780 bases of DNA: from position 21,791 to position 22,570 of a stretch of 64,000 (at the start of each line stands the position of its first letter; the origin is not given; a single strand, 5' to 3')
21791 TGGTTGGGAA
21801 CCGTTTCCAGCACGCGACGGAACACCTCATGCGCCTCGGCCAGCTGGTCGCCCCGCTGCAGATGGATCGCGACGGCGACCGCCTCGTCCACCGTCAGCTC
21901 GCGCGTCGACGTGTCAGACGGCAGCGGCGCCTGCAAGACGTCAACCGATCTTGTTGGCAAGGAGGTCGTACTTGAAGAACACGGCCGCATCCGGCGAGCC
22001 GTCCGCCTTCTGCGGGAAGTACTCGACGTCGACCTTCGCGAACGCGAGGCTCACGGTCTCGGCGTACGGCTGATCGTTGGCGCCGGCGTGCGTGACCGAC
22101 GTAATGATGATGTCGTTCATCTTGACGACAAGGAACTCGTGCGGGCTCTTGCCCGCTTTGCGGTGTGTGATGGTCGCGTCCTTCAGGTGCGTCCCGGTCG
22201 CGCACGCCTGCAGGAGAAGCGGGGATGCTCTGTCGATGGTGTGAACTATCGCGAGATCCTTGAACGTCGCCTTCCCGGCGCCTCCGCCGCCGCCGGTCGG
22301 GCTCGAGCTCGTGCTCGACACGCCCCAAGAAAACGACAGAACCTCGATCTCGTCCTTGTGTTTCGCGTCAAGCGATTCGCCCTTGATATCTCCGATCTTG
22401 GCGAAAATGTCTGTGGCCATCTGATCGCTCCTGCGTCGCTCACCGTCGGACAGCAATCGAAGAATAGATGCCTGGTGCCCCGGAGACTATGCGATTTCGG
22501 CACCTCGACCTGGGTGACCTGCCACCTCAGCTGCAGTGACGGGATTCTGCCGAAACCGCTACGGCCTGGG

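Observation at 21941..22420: Orphan T6SS hcp gene without any other T6SS core genes in 64 kb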

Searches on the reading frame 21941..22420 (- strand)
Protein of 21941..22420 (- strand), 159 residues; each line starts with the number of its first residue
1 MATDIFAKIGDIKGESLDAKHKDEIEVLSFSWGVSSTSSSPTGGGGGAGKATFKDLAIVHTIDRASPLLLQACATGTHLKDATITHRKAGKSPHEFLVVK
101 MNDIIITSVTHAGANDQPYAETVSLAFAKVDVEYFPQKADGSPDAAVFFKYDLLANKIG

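Call 5: search_protein_families(library=pfam, proteins=[window:21941-22420:-], max_evalue=0.01)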
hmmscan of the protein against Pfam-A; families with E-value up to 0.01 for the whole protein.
window:21941-22420:- (159 aa): 1 family
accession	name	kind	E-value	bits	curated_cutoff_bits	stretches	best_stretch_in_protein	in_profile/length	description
PF05638.18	T6SS_HCP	-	6.6e-39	133.6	23.5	1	6-134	1-129/129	Type VI secretion system effector, Hcp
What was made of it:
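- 21941..22420 (-): hcp (tssD), 159 aa, canonical Hcp1-family T6SS tube protein. PF05638 E 6.6e-39 over the full profile (call 5).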

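Call 14: find_encoding_contigs(protein=window:21941-22420:-, flank=10000, max_places=10)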
Protein window:21941-22420:- (159 aa): 2 contigs read that carry it; 2 places shown.
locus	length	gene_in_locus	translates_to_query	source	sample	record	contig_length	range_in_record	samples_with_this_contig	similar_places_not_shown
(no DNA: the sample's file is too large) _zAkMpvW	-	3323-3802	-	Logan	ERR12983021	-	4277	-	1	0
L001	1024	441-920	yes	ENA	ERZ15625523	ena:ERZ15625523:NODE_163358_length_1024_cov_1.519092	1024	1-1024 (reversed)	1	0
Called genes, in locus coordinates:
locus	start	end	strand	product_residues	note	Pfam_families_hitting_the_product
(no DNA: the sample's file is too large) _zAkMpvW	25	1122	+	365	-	PF14870:PSII_BNR (weak)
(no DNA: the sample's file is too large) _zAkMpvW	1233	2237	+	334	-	PF13424:TPR_12, PF24885:TPR_NPHP3, PF13374:TPR_10 (weak), PF11141:DUF2914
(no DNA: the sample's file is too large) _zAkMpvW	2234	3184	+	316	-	PF26549:Tricorn_N (weak), PF07676:PD40 (faint)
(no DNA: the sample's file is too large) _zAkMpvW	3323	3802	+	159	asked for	PF05638:T6SS_HCP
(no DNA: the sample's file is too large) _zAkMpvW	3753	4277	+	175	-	?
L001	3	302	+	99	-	?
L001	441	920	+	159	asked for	PF05638:T6SS_HCP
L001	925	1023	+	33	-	?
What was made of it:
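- Tried and rejected: Looking up the Hcp protein returned only two short contigs; the block holding the contig longer than 1 Mb was not shown (call 14).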

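Call 15: search_protein_families(library=ncbifam, proteins=[window:21941-22420:-], max_evalue=0.001)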
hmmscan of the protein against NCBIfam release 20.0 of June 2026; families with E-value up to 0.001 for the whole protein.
window:21941-22420:- (159 aa): 1 family
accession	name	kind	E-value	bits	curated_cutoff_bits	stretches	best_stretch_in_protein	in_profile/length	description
TIGR03344.1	VI_effect_Hcp1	subfamily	6.8e-19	68.4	58.9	1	11-139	16-158/167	type VI secretion system tube protein TssD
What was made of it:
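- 21941..22420 (-): TIGR03344 above its cut-off (call 15).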

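Call 16: find_homologous_proteins(query=window:21941-22420:-, max_evalue=1e-10)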
Query window:21941-22420:- (159 aa): 6576 proteins with E <= 1e-10 among 6632 candidates; the best 120 are listed.
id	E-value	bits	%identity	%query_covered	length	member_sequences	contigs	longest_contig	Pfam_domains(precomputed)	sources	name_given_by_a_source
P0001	8.5e-99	346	100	100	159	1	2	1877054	PF05638.19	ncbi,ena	-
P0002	2.3e-83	295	87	100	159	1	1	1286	PF05638.19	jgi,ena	jgi:type VI secretion system secreted protein Hcp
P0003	2.6e-80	286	86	100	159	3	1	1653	PF05638.19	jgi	jgi:type VI secretion system secreted protein Hcp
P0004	1.7e-79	283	84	100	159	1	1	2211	PF05638.19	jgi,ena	-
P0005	5.3e-79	281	84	99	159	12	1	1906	PF05638.19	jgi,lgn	jgi:type VI secretion system secreted protein Hcp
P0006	1.2e-77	277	83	100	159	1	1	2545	PF05638.19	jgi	jgi:type VI secretion system secreted protein Hcp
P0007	2.1e-77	276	80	100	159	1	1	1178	PF05638.19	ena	-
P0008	2.9e-77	276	80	100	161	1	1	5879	PF05638.19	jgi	jgi:type VI secretion system secreted protein Hcp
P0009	4.1e-77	275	81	100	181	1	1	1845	PF05638.19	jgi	jgi:type VI secretion system secreted protein Hcp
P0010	5.3e-77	275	81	100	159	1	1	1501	PF05638.19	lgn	-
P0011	7.4e-77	274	79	100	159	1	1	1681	PF05638.19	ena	-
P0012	7.5e-77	274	79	100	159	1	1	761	PF05638.19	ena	-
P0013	7.5e-77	274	82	99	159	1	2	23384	PF05638.19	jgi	-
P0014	3.4e-76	272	79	100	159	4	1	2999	PF05638.19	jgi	jgi:type VI secretion system secreted protein Hcp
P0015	4.1e-76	272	81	100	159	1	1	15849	PF05638.19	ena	-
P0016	4.2e-76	272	80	100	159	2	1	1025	PF05638.19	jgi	jgi:type VI secretion system secreted protein Hcp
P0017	4.3e-76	272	82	99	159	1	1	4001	PF05638.19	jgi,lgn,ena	-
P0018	4.5e-76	272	79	100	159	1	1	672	PF05638.19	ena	-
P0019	6.8e-76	271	79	100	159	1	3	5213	PF05638.19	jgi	jgi:type VI secretion system secreted protein Hcp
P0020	1.0e-75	271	80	100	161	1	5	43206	PF05638.19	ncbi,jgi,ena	ncbi:MAG TPA: type VI secretion system tube protein Hcp [Vicinamibacterales bacterium]|jgi:type VI s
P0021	1.9e-75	270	77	100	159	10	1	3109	PF05638.19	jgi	jgi:type VI secretion system secreted protein Hcp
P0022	2.7e-75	269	77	100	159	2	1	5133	PF05638.19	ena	-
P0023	3.7e-75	269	78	100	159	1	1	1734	PF05638.19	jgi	jgi:type VI secretion system secreted protein Hcp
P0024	3.8e-75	269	77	100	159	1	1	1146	PF05638.19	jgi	jgi:type VI secretion system secreted protein Hcp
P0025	5.6e-75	268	79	100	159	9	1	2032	PF05638.19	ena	-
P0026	5.7e-75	268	76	100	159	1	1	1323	PF05638.19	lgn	-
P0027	8.9e-75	268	76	100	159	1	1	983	PF05638.19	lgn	-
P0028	9.0e-75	268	77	100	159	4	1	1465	PF05638.19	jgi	jgi:type VI secretion system secreted protein Hcp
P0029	9.2e-75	268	77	100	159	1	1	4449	PF05638.19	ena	-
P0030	1.0e-74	267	77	100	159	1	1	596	PF05638.19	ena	-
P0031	1.0e-74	267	77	100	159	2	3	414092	PF05638.19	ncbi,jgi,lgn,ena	jgi:type VI secretion system secreted protein Hcp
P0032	1.1e-74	267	79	100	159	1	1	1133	PF05638.19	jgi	jgi:type VI secretion system secreted protein Hcp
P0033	1.6e-74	267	77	100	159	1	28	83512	PF05638.19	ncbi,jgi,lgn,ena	jgi:type VI secretion system secreted protein Hcp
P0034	1.8e-74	267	77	100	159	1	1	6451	PF05638.19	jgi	jgi:type VI secretion system secreted protein Hcp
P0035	2.1e-74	266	77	100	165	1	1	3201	PF05638.19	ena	-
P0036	2.2e-74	266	77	100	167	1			PF05638.19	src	-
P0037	2.4e-74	266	77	100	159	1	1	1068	PF05638.19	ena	-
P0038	2.4e-74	266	77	100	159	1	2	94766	PF05638.19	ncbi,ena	-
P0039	2.5e-74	266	79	100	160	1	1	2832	PF05638.19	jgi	jgi:type VI secretion system secreted protein Hcp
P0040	2.5e-74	266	77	100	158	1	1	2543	PF05638.19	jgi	jgi:type VI secretion system secreted protein Hcp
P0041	2.6e-74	266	77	100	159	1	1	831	PF05638.19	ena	-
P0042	3.0e-74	266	76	100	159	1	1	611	PF05638.19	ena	-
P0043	3.3e-74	266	77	100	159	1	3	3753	PF05638.19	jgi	jgi:type VI secretion system secreted protein Hcp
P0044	3.3e-74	266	77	100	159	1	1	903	PF05638.19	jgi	jgi:type VI secretion system secreted protein Hcp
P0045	3.4e-74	266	76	100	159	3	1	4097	PF05638.19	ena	-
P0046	3.5e-74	266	77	100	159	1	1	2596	PF05638.19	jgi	jgi:type VI secretion system secreted protein Hcp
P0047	3.5e-74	266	76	100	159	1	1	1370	PF05638.19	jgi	-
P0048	4.1e-74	265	77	100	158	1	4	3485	PF05638.19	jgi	jgi:type VI secretion system secreted protein Hcp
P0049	4.4e-74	265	76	100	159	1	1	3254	PF05638.19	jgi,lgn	jgi:type VI secretion system secreted protein Hcp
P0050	4.4e-74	265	78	100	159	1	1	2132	PF05638.19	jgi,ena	-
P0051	4.8e-74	265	76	100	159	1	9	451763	PF05638.19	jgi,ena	jgi:type VI secretion system secreted protein Hcp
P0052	5.6e-74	265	77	100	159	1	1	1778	PF05638.19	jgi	jgi:type VI secretion system secreted protein Hcp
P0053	6.1e-74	265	76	100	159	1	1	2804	PF05638.19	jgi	jgi:type VI secretion system secreted protein Hcp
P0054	6.3e-74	265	76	100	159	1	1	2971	PF05638.19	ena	-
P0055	6.4e-74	265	78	99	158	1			PF05638.19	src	-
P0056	6.7e-74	265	78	100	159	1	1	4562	PF05638.19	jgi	jgi:type VI secretion system secreted protein Hcp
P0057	7.0e-74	265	76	100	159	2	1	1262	PF05638.19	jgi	jgi:type VI secretion system secreted protein Hcp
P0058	7.8e-74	265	74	100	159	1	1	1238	PF05638.19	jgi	jgi:type VI secretion system secreted protein Hcp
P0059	8.2e-74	264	75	100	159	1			PF05638.19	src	-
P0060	8.4e-74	264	76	100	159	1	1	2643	PF05638.19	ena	-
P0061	8.6e-74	264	76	100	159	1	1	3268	PF05638.19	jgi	jgi:type VI secretion system secreted protein Hcp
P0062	8.7e-74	264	76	100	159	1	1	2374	PF05638.19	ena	-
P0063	9.2e-74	264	77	99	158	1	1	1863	PF05638.19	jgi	jgi:type VI secretion system secreted protein Hcp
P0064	1.1e-73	264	76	100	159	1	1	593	PF05638.19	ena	-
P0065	1.1e-73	264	76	100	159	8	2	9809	PF05638.19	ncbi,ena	-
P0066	1.2e-73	264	76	100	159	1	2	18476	PF05638.19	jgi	jgi:type VI secretion system secreted protein Hcp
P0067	1.3e-73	264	77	100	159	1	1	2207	PF05638.19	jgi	jgi:type VI secretion system secreted protein Hcp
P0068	1.3e-73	264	77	100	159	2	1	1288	PF05638.19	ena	-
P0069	1.4e-73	264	75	100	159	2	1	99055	PF05638.19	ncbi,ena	-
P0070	1.5e-73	264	77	100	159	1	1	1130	PF05638.19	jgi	jgi:type VI secretion system secreted protein Hcp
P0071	1.5e-73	264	77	100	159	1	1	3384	PF05638.19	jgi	jgi:type VI secretion system secreted protein Hcp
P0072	1.6e-73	264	75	100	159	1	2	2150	PF05638.19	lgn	-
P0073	1.6e-73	264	77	100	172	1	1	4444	PF05638.19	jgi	jgi:type VI secretion system secreted protein Hcp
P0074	1.7e-73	263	76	100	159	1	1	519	PF05638.19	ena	-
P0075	1.7e-73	263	76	100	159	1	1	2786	PF05638.19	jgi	jgi:type VI secretion system secreted protein Hcp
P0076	2.0e-73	263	76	100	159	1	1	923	PF05638.19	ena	-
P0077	2.1e-73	263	77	100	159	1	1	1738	PF05638.19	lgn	-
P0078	2.2e-73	263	77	100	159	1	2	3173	PF05638.19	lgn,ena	-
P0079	2.4e-73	263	76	100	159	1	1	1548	PF05638.19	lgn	-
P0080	3.0e-73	263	75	100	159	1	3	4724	PF05638.19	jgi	-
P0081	3.1e-73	263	75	100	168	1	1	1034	PF05638.19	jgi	jgi:type VI secretion system secreted protein Hcp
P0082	3.2e-73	263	77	100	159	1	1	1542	PF05638.19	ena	-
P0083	3.4e-73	262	74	100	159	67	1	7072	PF05638.19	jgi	-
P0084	3.4e-73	262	75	100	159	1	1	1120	PF05638.19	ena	-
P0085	3.6e-73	262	75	100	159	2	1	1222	PF05638.19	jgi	jgi:type VI secretion system secreted protein Hcp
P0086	4.1e-73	262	77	100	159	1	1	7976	PF05638.19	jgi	jgi:type VI secretion system secreted protein Hcp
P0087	4.1e-73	262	76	100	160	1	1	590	PF05638.19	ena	-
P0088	4.2e-73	262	76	100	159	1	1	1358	PF05638.19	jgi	jgi:type VI secretion system secreted protein Hcp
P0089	4.2e-73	262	75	100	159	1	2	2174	PF05638.19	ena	-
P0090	4.4e-73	262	75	100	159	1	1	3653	PF05638.19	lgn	-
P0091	4.5e-73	262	77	100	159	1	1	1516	PF05638.19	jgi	jgi:type VI secretion system secreted protein Hcp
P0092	4.5e-73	262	76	100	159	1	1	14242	PF05638.19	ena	-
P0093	4.5e-73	262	80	99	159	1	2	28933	PF05638.19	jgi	jgi:type VI secretion system secreted protein Hcp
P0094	4.7e-73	262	74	100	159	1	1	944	PF05638.19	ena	-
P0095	4.9e-73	262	75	100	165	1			PF05638.19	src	-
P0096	5.2e-73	262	75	100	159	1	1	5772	PF05638.19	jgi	-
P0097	5.6e-73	262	77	98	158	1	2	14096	PF05638.19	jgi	jgi:type VI secretion system secreted protein Hcp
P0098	5.9e-73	262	76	100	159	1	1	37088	PF05638.19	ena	-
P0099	6.1e-73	262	77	100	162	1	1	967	PF05638.19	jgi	jgi:type VI secretion system secreted protein Hcp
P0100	6.6e-73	262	75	100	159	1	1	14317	PF05638.19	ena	-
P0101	7.1e-73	261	74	100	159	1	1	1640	PF05638.19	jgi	jgi:type VI secretion system secreted protein Hcp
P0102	8.2e-73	261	76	100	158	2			PF05638.19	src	-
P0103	8.5e-73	261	77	100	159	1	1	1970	PF05638.19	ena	-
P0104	1.1e-72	261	73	100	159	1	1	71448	PF05638.19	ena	-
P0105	1.1e-72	261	76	100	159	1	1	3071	PF05638.19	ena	-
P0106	1.2e-72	261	74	100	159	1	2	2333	PF05638.19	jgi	jgi:type VI secretion system secreted protein Hcp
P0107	1.2e-72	261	77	100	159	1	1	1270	PF05638.19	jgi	jgi:type VI secretion system secreted protein Hcp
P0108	1.3e-72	261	77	100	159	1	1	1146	PF05638.19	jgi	jgi:type VI secretion system secreted protein Hcp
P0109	1.3e-72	261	75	100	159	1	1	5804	PF05638.19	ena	-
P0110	1.3e-72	261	74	100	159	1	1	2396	PF05638.19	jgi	jgi:type VI secretion system secreted protein Hcp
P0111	1.5e-72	260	75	100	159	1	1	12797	PF05638.19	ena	-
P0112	1.5e-72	260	74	100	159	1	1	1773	PF05638.19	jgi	jgi:type VI secretion system secreted protein Hcp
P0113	1.5e-72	260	76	100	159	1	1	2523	PF05638.19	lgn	-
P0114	1.6e-72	260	75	100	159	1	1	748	PF05638.19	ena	-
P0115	1.7e-72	260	75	100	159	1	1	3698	PF05638.19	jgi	jgi:type VI secretion system secreted protein Hcp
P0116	1.7e-72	260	77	100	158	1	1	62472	PF05638.19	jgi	jgi:type VI secretion system secreted protein Hcp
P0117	1.9e-72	260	76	100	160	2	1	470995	PF05638.19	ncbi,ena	-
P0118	1.9e-72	260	75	100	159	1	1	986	PF05638.19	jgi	jgi:type VI secretion system secreted protein Hcp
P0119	2.0e-72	260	75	99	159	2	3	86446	PF05638.19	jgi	jgi:type VI secretion system secreted protein Hcp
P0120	2.1e-72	260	75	100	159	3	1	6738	PF05638.19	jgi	jgi:type VI secretion system secreted protein Hcp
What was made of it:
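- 21941..22420 (-): Identical to P0001 as annotated at NCBI (call 16).
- Checked: The identical 159-aa protein is on record from NCBI/ENA on a 1,877,054-bp contig (call 16).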

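Call 17: find_encoding_contigs(protein=P0031, flank=10000, max_places=3)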
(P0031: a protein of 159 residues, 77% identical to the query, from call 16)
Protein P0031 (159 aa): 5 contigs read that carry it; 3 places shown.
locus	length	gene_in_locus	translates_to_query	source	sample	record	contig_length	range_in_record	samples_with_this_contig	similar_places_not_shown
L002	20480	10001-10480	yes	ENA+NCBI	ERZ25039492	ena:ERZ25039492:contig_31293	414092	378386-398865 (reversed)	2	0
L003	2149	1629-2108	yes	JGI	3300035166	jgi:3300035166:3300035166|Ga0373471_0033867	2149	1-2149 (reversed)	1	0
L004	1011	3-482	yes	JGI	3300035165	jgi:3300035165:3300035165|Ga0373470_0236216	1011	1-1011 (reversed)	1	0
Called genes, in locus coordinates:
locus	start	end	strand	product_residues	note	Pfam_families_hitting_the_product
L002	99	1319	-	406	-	-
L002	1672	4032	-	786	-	PF11306:DUF3108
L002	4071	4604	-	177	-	-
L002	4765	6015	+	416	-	PF13620:CarboxypepD_reg, PF13715:CarbopepD_reg_2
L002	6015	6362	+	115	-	-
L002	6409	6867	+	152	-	-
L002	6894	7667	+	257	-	-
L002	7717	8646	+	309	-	PF09339:HTH_IclR, PF01614:IclR_C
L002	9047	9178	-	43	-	-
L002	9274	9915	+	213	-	-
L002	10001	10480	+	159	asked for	PF05638:T6SS_HCP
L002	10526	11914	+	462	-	PF13424:TPR_12, PF13432:TPR_16, PF13414:TPR_11, PF14559:TPR_19, PF13489:Methyltransf_23, PF08241:Methyltransf_11, PF08242:Methyltransf_12, PF13649:Methyltransf_25, +21 more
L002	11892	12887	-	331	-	PF04199:Cyclase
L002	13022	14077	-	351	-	PF00561:Abhydrolase_1 (faint), PF01738:DLH, PF12146:Hydrolase_4 (faint), PF12697:Abhydrolase_6 (weak), PF20434:BD-FAE, PF00326:Peptidase_S9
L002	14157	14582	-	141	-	-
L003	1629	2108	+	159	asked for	PF05638:T6SS_HCP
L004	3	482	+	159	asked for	PF05638:T6SS_HCP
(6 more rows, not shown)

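Call 18: find_encoding_contigs(protein=P0051, flank=10000, max_places=3)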
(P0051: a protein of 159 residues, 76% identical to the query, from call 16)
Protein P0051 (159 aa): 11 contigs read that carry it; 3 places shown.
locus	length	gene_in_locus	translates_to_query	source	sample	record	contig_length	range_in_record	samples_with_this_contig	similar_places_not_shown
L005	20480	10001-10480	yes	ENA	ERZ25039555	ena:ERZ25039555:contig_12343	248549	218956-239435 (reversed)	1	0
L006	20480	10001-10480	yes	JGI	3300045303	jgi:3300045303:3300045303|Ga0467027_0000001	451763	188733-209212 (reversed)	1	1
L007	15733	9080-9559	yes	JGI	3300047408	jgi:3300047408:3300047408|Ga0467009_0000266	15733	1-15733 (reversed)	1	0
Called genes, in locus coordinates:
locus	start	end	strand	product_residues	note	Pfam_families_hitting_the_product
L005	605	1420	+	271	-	-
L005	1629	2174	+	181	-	-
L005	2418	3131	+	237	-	-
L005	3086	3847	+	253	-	-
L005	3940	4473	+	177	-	-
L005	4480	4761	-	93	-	-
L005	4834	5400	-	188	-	PF00561:Abhydrolase_1, PF12697:Abhydrolase_6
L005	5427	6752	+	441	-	PF01019:G_glu_transpept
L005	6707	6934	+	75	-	PF01019:G_glu_transpept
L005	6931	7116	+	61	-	PF01019:G_glu_transpept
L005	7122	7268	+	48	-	-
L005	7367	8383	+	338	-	-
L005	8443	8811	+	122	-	-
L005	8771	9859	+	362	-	PF01435:Peptidase_M48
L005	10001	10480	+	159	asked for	PF05638:T6SS_HCP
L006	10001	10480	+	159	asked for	PF05638:T6SS_HCP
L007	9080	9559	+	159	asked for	PF05638:T6SS_HCP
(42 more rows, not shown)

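Call 19: find_encoding_contigs(protein=P0117, flank=10000, max_places=3)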
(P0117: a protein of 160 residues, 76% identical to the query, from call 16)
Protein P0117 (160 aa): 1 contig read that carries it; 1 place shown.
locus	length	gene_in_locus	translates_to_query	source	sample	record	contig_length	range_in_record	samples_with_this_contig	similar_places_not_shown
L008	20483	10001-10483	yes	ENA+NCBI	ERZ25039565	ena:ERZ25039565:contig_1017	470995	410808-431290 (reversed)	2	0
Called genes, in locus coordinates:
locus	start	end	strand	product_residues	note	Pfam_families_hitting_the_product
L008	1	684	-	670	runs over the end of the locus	PF00989:PAS (faint), PF08448:PAS_4 (faint), PF13426:PAS_9 (faint), PF08447:PAS_3, PF00512:HisKA, PF02518:HATPase_c, PF00072:Response_reg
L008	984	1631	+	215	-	PF06167:Peptidase_M90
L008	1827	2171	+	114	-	PF03551:PadR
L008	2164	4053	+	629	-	PF12704:MacB_PCD, PF02687:FtsX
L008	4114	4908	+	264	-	PF02687:FtsX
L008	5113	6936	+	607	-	PF13676:TIR_2, PF24814:WD40_Prp19, PF25174:Beta-prop_THOC3, PF24817:WD40_WDHD1_1st, PF25168:Beta-prop_WDR36-Utp21_2nd, PF25175:Beta-prop_WDR5, PF23414:Beta-prop_EML_2, PF24807:WD40_CDC20-Fz, +43 more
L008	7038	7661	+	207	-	PF24817:WD40_WDHD1_1st, PF25047:Beta-prop_TEP1_2nd, PF25391:WD40_Gbeta, PF23414:Beta-prop_EML_2, PF24807:WD40_CDC20-Fz, PF24814:WD40_Prp19, PF25174:Beta-prop_THOC3, PF25175:Beta-prop_WDR5, +27 more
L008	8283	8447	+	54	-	-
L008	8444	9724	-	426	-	-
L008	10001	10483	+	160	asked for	PF05638:T6SS_HCP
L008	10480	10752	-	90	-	-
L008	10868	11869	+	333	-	PF13424:TPR_12 (weak), PF14559:TPR_19, PF05401:NodS, PF13489:Methyltransf_23, PF13847:Methyltransf_31, PF08241:Methyltransf_11, PF08242:Methyltransf_12, PF13649:Methyltransf_25, +10 more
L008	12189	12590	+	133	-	PF01850:PIN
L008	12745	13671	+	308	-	PF06283:ThuA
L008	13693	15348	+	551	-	PF12708:Pect-lyase_RHGA_epim (faint), PF00295:Glyco_hydro_28, PF13229:Beta_helix (weak)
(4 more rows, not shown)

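Call 21: find_related_loci(query=window:21941-22420:-, collection=genome_contigs, flank=10000)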
Query window:21941-22420:- (159 aa) in genome_contigs; peptide patterns used: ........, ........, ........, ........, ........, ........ (x = any residue, [..] = any of these).
306 stretches matched a pattern; 226 encode a relative of the query (tblastn E <= 1e-3); the best 80 are kept; 80 distinct loci.
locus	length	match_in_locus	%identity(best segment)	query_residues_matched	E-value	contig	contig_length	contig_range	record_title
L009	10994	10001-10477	77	1-159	2e-80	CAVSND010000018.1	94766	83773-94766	MAG: uncultured Acidobacteriota bacterium isolate MFD03975.bin.1.62 genome assembly, contig: contig_49084, whole genome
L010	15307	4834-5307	74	1-159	2e-74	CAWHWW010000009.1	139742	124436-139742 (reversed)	MAG: uncultured cyanobacterium isolate MFD02360.bin.2.184 genome assembly, contig: contig_26463, whole genome shotgun se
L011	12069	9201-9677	69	1-159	2e-72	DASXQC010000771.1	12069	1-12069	MAG TPA_asm: Reyranella sp. isolate SMAG_U5424 k141_2046468, whole genome shotgun sequence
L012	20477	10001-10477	75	1-159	2e-71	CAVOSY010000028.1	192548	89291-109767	MAG: uncultured Actinomycetota bacterium isolate MFD00392.bin.1.247 genome assembly, contig: contig_42833, whole genome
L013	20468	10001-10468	73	1-159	1e-71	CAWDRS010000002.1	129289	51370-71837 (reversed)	MAG: uncultured Acidobacteriota bacterium isolate MFD04850.bin.2.282 genome assembly, contig: contig_11164, whole genome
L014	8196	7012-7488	70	1-159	5e-71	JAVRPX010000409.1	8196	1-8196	MAG: Mycobacterium sp. isolate BP_292 scaffold_2647458, whole genome shotgun sequence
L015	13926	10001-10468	75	1-159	9e-71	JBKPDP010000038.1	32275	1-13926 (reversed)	MAG: Verrucomicrobiota bacterium isolate GB_EKS_MAG_00021 GB_EKS_000000659254, whole genome shotgun sequence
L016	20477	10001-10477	70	1-159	1e-70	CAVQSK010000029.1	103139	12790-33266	MAG: uncultured Actinomycetota bacterium isolate MFD00072.bin.1.52 genome assembly, contig: contig_6952, whole genome sh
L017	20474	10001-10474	72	1-158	2e-69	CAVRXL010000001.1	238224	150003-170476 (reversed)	MAG: uncultured Acidobacteriota bacterium isolate MFD06229.bin.1.246 genome assembly, contig: contig_11076, whole genome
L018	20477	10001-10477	77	1-159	1e-68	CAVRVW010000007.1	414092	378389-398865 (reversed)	MAG: uncultured Acidobacteriota bacterium isolate MFD02242.bin.2.43 genome assembly, contig: contig_31293, whole genome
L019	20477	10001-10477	72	1-159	2e-68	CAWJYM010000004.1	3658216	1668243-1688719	MAG: uncultured Acidobacteriota bacterium isolate MFD06742.bin.1.259 genome assembly, contig: contig_3210, whole genome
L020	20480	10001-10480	73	1-159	2e-68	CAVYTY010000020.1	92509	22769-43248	MAG: uncultured Acidobacteriota bacterium isolate MFD05567.bin.2.47 genome assembly, contig: contig_48296, whole genome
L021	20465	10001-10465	70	1-159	3e-68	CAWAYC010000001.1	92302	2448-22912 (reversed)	MAG: uncultured Alphaproteobacteria bacterium isolate MFD05841.bin.3.161 genome assembly, contig: contig_10414, whole ge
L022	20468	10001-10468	69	1-157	6e-68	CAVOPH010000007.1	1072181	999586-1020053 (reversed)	MAG: uncultured Acidobacteriota bacterium isolate MFD00392.bin.2.134 genome assembly, contig: contig_38381, whole genome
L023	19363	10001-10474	73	1-158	6e-68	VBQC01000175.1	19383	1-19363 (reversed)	MAG: Verrucomicrobia bacterium isolate AV_138 14_1009_09_30cm_scaffold_1399, whole genome shotgun sequence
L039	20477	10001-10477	69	1-159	2e-63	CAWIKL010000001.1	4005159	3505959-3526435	MAG: uncultured Acidobacteriota bacterium isolate MFD04967.bin.1.6 genome assembly, contig: contig_1861, whole genome sh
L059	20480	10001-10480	61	1-159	9e-53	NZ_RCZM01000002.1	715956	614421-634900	Pedococcus bigeumensis strain S9.3A scaffold2.1, whole genome shotgun sequence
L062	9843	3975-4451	52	1-157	2e-51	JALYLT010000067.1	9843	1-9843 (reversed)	MAG: Chloroflexota bacterium isolate AFD bin46 SD1484_NODE_789_length_9843_cov_2.459551, whole genome shotgun sequence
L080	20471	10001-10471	52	2-157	5e-42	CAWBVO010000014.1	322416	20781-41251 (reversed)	MAG: uncultured Actinomycetes bacterium isolate MFD07639.bin.1.1 genome assembly, contig: contig_2408, whole genome shot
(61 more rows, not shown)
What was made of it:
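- Lone hcp genes occur in the isolates Pedococcus bigeumensis and Mycolicibacterium frederiksbergense (call 21).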
